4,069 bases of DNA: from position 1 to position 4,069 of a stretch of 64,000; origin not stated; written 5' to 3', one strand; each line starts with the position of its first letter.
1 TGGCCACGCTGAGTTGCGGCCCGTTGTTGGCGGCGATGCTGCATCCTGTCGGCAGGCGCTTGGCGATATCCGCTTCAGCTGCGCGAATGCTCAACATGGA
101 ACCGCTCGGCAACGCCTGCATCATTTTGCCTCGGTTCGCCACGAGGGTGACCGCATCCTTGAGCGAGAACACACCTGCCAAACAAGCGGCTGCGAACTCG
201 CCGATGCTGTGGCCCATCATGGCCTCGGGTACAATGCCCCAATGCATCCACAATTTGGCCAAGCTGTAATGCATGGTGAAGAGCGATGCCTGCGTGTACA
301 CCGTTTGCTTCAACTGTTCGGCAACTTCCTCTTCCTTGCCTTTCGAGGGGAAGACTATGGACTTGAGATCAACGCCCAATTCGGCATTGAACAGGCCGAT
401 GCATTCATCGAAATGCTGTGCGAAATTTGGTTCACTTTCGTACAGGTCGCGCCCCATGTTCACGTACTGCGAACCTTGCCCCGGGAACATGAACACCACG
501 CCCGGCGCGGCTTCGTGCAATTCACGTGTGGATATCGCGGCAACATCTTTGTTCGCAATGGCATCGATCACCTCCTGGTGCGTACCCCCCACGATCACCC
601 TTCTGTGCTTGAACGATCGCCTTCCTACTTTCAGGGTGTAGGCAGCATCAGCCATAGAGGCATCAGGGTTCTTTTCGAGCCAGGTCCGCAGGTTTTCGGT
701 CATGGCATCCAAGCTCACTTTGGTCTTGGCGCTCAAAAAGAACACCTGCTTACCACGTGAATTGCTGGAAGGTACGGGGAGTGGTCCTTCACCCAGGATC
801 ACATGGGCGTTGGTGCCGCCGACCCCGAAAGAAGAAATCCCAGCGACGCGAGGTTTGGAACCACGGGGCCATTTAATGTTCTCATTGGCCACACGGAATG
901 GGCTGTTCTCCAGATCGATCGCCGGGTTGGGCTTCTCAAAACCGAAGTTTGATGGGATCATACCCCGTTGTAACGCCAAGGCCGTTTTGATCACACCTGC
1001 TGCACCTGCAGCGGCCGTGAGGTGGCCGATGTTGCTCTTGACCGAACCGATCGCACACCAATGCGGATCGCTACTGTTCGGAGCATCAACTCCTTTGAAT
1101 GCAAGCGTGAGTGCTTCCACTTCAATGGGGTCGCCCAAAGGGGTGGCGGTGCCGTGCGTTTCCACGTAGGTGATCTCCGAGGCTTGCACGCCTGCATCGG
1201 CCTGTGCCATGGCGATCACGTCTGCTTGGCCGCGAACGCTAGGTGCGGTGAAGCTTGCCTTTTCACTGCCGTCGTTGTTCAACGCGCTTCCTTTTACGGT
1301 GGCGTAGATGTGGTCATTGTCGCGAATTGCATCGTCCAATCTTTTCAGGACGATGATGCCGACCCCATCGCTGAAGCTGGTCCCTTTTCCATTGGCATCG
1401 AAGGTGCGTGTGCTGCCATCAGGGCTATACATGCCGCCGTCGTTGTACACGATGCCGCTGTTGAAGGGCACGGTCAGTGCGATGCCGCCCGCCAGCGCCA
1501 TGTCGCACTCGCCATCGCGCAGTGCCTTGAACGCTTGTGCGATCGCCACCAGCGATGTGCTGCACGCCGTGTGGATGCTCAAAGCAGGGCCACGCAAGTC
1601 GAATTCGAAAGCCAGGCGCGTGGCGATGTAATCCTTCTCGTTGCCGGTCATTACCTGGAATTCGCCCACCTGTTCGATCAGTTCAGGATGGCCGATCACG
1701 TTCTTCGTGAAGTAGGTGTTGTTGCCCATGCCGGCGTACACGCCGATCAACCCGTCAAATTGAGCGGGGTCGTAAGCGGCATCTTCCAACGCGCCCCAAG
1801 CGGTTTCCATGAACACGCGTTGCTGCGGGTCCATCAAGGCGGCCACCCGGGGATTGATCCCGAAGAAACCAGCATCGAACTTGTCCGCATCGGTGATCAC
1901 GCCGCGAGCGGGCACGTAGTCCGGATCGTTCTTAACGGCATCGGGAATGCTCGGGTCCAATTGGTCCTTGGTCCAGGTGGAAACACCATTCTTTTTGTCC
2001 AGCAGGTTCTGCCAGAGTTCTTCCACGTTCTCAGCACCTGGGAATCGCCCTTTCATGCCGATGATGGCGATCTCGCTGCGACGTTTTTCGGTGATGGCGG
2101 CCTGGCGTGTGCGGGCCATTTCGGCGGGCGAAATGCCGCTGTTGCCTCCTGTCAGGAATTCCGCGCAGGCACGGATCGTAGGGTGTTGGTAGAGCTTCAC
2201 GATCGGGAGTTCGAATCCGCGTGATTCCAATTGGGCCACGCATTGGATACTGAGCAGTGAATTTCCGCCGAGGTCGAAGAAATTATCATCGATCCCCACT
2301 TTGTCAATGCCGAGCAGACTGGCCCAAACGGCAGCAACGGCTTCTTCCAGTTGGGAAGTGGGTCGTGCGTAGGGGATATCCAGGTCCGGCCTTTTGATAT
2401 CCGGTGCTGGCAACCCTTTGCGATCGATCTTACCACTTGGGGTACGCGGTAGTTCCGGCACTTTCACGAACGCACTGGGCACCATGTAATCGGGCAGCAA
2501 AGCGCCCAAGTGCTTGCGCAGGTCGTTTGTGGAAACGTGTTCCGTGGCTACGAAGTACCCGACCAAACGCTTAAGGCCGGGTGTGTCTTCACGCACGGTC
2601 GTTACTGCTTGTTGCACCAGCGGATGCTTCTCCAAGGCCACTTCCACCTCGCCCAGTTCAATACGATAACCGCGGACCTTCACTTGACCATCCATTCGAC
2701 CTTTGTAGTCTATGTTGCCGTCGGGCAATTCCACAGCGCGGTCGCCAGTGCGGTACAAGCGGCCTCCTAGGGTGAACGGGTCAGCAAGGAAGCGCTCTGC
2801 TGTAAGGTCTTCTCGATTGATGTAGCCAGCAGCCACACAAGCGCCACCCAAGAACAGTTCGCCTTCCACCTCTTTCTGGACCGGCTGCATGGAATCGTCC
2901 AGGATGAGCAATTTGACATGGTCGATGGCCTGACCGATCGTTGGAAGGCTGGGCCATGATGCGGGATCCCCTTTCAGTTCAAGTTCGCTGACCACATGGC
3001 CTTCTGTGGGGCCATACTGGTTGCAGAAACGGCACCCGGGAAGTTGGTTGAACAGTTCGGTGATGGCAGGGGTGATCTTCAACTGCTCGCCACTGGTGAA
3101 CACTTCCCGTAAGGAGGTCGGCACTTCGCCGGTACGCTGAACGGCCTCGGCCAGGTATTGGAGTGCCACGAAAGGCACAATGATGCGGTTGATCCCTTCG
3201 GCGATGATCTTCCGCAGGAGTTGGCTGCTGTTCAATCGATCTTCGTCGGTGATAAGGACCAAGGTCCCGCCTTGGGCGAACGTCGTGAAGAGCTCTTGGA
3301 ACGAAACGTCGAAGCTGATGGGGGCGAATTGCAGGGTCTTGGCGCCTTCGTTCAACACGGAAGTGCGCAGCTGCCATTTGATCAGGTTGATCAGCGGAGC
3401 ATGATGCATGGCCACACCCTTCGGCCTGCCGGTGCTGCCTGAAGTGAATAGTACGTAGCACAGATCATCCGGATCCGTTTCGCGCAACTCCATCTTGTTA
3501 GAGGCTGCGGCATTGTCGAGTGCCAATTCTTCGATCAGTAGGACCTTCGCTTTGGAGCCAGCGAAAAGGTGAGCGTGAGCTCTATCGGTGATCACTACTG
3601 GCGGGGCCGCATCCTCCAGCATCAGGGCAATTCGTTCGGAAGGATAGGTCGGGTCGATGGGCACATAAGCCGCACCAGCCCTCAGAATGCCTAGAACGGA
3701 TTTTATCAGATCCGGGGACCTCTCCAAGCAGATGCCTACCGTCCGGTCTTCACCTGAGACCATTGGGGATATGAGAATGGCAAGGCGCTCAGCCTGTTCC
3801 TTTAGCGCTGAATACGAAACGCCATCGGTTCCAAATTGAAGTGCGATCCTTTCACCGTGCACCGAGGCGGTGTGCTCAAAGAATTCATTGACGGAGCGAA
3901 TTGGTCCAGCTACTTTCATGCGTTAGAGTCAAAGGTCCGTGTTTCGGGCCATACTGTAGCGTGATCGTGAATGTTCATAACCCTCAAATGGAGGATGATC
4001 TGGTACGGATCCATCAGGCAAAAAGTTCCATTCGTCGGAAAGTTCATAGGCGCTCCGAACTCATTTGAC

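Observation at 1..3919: Hybrid NRPS-PKS megasynthase start (A-PCP-KS-AT) divergently transcribed from the giant T9SS cargo gene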

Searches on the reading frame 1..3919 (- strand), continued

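Call 13: find_related_loci(query=P0001, collection=genome_contigs, flank=10000)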
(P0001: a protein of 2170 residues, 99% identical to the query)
Query P0001 (2170 aa) in genome_contigs; peptide patterns used: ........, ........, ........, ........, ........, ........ (x = any residue, [..] = any of these).
600 stretches matched a pattern (row limit reached: there are more); 595 encode a relative of the query (tblastn E <= 1e-3); the best 80 are kept; 77 distinct loci.
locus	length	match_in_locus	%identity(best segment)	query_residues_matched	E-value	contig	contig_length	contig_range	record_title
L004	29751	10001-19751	80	8-2169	0e+0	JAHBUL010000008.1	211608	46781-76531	MAG: Flavobacteriales bacterium isolate ACE_BAC32 BAC32_8, whole genome shotgun sequence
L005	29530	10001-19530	79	6-2169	0e+0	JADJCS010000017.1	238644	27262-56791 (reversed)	MAG: Flavobacteriales bacterium isolate Aved_18-Q3-R54-62_BATAC.626 tig00017297-10-2384830, whole genome shotgun sequenc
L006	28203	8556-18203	79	8-2170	0e+0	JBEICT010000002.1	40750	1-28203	MAG: Flavobacteriales bacterium isolate Sample-101-S75-bin-153 Sample_101_S75-bin_153-k141_3364209, whole genome shotgun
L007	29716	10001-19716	77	9-2169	0e+0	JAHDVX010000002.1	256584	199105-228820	MAG: Flavobacteriales bacterium isolate BAC5 NODE_128_length_256584_cov_9.785654, whole genome shotgun sequence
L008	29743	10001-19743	75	8-2169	0e+0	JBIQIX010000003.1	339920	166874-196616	MAG: Flavobacteriales bacterium isolate mag.25f NODE_16_length_339920, whole genome shotgun sequence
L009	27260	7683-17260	77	10-2169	0e+0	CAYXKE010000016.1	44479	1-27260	MAG TPA_asm: uncultured Chryseobacterium sp. isolate SRP268622_co1_586 genome assembly, contig: NODE_1530_length_44479_c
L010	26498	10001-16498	73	7-2170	0e+0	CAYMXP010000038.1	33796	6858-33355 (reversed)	MAG TPA_asm: uncultured Chryseobacterium sp. isolate SRP173033_co3_12 genome assembly, contig: NODE_1364_length_33796_co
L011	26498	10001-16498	78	6-2168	0e+0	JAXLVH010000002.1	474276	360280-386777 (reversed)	MAG: Flavobacteriales bacterium isolate STL-BAC51 C2.61.fa-2, whole genome shotgun sequence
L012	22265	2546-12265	83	8-2166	0e+0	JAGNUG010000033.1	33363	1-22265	MAG: Flavobacteriales bacterium isolate Go_SlAct_bin_193 Go_SlAct_4169_length_33363_cov_5.765345, whole genome shotgun s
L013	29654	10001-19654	78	4-2170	0e+0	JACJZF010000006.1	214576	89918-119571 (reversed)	MAG: Flavobacteriales bacterium isolate HK-STAS-BACT-57 HK-STAS-BACT-57_6, whole genome shotgun sequence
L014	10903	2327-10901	75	6-2170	0e+0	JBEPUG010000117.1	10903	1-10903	MAG: Flavobacteriales bacterium isolate 22E.concoct.115 NODE_5445_length_10903_cov_6.568308, whole genome shotgun sequen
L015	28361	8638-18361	79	2-2170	0e+0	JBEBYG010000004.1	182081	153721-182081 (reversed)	MAG: Cryomorpha ignava isolate T2.bin.84 NODE_148_length_182081_cov_20.760853, whole genome shotgun sequence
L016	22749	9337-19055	78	7-2169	0e+0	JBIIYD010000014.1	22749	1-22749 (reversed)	MAG: Flavobacteriales bacterium isolate ME2005-08-16_3300042507_group2_bin87 Rohwer_bin942_scaffold_1183_c1, whole genom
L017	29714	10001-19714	78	6-2170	0e+0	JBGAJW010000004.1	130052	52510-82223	MAG: Flavobacteriales bacterium isolate MAG_AAO_H125.21 AAOH125-21_opera_contig_579, whole genome shotgun sequence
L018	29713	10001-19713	80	6-2169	0e+0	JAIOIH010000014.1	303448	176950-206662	MAG: Flavobacteriales bacterium isolate MAG_25 contig_48487, whole genome shotgun sequence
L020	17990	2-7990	81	8-2170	0e+0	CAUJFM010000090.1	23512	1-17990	MAG: Bacteroidota bacterium isolate KLAP54 genome assembly, contig: KLAP54_99511, whole genome shotgun sequence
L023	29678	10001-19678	78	3-2170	0e+0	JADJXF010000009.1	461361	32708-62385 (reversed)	MAG: Flavobacteriales bacterium isolate Kalu_18-Q3-R12-55_MAXAC.064 tig00002689-10-4603010, whole genome shotgun sequenc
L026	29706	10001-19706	80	8-2170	0e+0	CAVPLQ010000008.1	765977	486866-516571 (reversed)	MAG: uncultured Flavobacteriales bacterium isolate MFD09964.bin.1.3 genome assembly, contig: contig_6827, whole genome s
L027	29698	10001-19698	77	8-2170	0e+0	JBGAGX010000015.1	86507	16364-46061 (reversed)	MAG: Flavobacteriales bacterium isolate MAG_MBR_H125.12 MBRH125-12_opera_contig_1184, whole genome shotgun sequence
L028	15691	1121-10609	50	7-2110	0e+0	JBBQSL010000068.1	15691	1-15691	MAG: Kiritimatiellales bacterium isolate Co_metawrap_1747 Cmw_1747_k141_16685509_length_15691_cov_11.9972, whole genome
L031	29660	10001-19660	79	7-2170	0e+0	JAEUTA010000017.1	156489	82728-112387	MAG: Flavobacteriales bacterium isolate new MAG-317 k141_3434021, whole genome shotgun sequence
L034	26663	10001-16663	53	30-2163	0e+0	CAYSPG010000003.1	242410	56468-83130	MAG TPA_asm: uncultured Flavobacteriaceae bacterium isolate SRP173033_co1_339 genome assembly, contig: NODE_35_length_24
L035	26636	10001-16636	53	13-2166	0e+0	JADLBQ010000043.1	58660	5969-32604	MAG: Bacteroidia bacterium isolate SJ183 c_000000925324, whole genome shotgun sequence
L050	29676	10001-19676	77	4-2170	0e+0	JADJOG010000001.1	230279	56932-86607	MAG: Flavobacteriales bacterium isolate Fred_18-Q3-R57-64_BAT3C.352 tig00010495-10-2306790, whole genome shotgun sequenc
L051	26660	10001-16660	46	10-2167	0e+0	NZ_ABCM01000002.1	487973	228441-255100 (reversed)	Pedobacter sp. BAL39 1103467000487, whole genome shotgun sequence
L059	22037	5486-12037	77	9-2170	0e+0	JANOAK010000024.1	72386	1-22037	MAG: Flavobacteriales bacterium isolate VAR_18_metabat_312 VAR_18_k141_3739272, whole genome shotgun sequence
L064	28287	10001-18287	42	1-2166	0e+0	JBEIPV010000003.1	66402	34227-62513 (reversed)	MAG: Bacteriovorax sp. isolate Sample-106-S6-bin-8 Sample_106_S6-bin_8-k141_752676, whole genome shotgun sequence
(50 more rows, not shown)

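Call 14: search_protein_families(library=pfam, proteins=[P0001, L002:16332-20297:+, L002:20376-21164:+, L001:7635-10223:+], max_evalue=0.001)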
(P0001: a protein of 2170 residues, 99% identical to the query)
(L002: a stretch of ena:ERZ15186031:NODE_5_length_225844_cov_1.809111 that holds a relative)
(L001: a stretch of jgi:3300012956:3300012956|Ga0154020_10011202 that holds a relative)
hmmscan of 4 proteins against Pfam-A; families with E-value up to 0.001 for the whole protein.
P0001 (2170 aa): 11 families
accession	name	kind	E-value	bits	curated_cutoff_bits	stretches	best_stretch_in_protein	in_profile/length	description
PF00109.32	ketoacyl-synt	-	6e-69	232.9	20.8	1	615-864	2-252/252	Beta-ketoacyl synthase, N-terminal domain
PF00501.34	AMP-binding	-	1.1e-66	225.6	29.9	1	14-366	1-383/384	AMP-binding enzyme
PF00698.26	Acyl_transf_1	-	5.6e-50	171.1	32.7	1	1142-1444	1-300/319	Acyl transferase domain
PF00202.27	Aminotran_3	-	7.7e-48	163.6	30.5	1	1710-2069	9-373/403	Aminotransferase class-III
PF02801.28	Ketoacyl-synt_C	-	5e-38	130.2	20.8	1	872-994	1-118/119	Beta-ketoacyl synthase, C-terminal domain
PF00550.31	PP-binding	-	1.8e-29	102.2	20.8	2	527-589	2-67/67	Phosphopantetheine attachment site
PF22621.2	CurL-like_PKS_C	-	5.1e-22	78.1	27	1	1058-1120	1-63/64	CurL-like, PKS C-terminal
PF16197.11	KAsynt_C_assoc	-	5e-20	72.4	33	1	997-1109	1-110/111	Ketoacyl-synthetase C-terminal extension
PF22336.2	RhiE-like_linker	-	6e-15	55.4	27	1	1062-1122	2-61/67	RhiE-like, KS-MAT linker domain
PF13193.12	AMP-binding_C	-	3.1e-10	41.3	24.5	1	424-497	1-76/76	AMP-binding enzyme C-terminal domain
PF00108.29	Thiolase_N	-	0.00013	21.9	26.4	1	745-813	42-112/260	Thiolase, N-terminal domain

L002:16332-20297:+ (1321 aa): 5 families
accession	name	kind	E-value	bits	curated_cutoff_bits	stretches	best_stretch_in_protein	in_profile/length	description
PF00668.25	Condensation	-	6e-85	286.1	30.6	1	24-457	2-444/456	Condensation domain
PF00501.34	AMP-binding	-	1.7e-78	264.5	29.9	1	491-834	1-384/384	AMP-binding enzyme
PF00975.26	Thioesterase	-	1.3e-18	68.5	26.4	1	1119-1303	33-220/226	Thioesterase domain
PF00550.31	PP-binding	-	4.4e-14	52.9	20.8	1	1008-1070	3-67/67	Phosphopantetheine attachment site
PF13193.12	AMP-binding_C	-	3.6e-08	34.7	24.5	1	893-977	1-76/76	AMP-binding enzyme C-terminal domain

L002:20376-21164:+ (262 aa): 2 families
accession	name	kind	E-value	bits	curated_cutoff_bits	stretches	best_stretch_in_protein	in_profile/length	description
PF01648.25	ACPS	-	1.4e-14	54.5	25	1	134-237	2-110/111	4'-phosphopantetheinyl transferase superfamily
PF22624.1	AASDHPPT_N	-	4.1e-09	37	27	1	48-127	11-96/100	4'-phosphopantetheinyl transferase, N-terminal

L001:7635-10223:+ (863 aa): 2 families
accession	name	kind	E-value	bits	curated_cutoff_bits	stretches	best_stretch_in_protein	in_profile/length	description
PF00668.25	Condensation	-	3.4e-84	283.6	30.6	1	24-457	2-444/456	Condensation domain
PF00501.34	AMP-binding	-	1.1e-80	271.7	29.9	1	494-836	4-384/384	AMP-binding enzyme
